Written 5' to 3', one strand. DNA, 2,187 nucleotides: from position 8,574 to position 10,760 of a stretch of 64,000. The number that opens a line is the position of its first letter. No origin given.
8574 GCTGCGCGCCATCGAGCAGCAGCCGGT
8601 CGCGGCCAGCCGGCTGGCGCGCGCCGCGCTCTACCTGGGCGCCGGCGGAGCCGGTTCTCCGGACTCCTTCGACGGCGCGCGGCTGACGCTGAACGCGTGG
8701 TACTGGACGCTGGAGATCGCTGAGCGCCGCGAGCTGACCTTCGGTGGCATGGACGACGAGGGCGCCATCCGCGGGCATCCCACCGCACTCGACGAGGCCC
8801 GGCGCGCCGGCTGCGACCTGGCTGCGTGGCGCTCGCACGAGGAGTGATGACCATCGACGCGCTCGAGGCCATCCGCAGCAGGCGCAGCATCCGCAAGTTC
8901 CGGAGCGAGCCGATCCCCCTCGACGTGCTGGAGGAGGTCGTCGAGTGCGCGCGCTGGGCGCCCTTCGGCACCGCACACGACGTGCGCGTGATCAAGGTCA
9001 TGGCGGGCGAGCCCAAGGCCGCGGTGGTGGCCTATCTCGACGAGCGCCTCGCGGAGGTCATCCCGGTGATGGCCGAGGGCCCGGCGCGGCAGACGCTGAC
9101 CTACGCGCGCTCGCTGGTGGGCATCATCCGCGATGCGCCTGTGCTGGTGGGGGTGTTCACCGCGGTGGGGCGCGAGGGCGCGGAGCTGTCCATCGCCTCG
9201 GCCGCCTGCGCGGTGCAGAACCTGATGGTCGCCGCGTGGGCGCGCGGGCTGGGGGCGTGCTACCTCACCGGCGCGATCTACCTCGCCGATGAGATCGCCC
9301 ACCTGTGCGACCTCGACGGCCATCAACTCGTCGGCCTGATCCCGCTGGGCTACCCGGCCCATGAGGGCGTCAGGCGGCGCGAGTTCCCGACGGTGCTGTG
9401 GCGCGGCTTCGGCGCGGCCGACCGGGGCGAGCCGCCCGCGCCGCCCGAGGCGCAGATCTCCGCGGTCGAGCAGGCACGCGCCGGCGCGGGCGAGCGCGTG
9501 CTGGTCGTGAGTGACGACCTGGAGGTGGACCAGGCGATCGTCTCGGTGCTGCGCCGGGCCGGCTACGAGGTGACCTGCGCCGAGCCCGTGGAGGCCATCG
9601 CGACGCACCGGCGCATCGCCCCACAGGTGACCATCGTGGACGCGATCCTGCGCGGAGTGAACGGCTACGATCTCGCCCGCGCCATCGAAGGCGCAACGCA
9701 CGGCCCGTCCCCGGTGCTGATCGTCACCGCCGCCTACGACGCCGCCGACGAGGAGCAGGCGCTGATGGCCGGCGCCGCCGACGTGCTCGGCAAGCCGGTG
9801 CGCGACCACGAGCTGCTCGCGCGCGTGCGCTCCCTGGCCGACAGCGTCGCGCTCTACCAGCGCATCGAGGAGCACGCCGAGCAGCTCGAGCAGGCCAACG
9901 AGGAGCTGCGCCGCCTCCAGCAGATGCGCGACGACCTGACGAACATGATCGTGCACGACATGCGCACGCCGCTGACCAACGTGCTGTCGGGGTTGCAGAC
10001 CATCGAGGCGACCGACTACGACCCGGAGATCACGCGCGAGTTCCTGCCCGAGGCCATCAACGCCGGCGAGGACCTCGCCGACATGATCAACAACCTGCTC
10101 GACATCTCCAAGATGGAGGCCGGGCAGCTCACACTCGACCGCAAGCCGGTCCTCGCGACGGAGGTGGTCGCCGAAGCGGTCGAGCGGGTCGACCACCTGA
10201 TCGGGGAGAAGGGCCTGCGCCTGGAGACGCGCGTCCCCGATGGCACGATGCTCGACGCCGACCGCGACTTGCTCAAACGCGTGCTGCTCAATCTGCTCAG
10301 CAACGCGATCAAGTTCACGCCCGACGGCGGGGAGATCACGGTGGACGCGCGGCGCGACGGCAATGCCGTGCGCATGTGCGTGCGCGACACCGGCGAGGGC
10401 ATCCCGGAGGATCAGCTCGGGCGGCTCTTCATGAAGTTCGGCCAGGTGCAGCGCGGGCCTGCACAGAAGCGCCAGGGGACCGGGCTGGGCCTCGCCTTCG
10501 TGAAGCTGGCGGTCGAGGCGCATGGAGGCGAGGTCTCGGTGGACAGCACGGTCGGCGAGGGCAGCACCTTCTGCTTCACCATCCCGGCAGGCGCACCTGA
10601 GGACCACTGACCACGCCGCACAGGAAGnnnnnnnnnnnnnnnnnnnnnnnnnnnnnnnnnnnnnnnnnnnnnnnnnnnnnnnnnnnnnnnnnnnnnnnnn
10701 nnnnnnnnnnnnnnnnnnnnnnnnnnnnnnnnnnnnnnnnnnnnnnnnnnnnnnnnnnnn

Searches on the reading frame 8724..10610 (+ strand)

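Call 47: search_protein_families(library=pfam, proteins=[window:8724-10610:+], max_evalue=0.00001)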
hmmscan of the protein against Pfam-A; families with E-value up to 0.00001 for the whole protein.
window:8724-10610:+ (628 aa): 5 families
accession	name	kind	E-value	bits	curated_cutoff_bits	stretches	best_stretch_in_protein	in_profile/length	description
PF02518.31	HATPase_c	-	2.7e-29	102.3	26.4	1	513-622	2-109/111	Histidine kinase-, DNA gyrase B-, and HSP90-like ATPase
PF00881.29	Nitroreductase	-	1.4e-26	94.1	23.5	1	50-210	1-167/167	Nitroreductase family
PF00072.30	Response_reg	-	7.1e-17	62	30.2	1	259-369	1-111/111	Response regulator receiver domain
PF00512.31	HisKA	-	9.5e-13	48.4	26.9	1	402-467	2-66/66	His Kinase A (phospho-acceptor) domain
PF14512.11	TM1586_NiRdase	-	3e-06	27.4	27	0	46-73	2-29/215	Putative TM nitroreductase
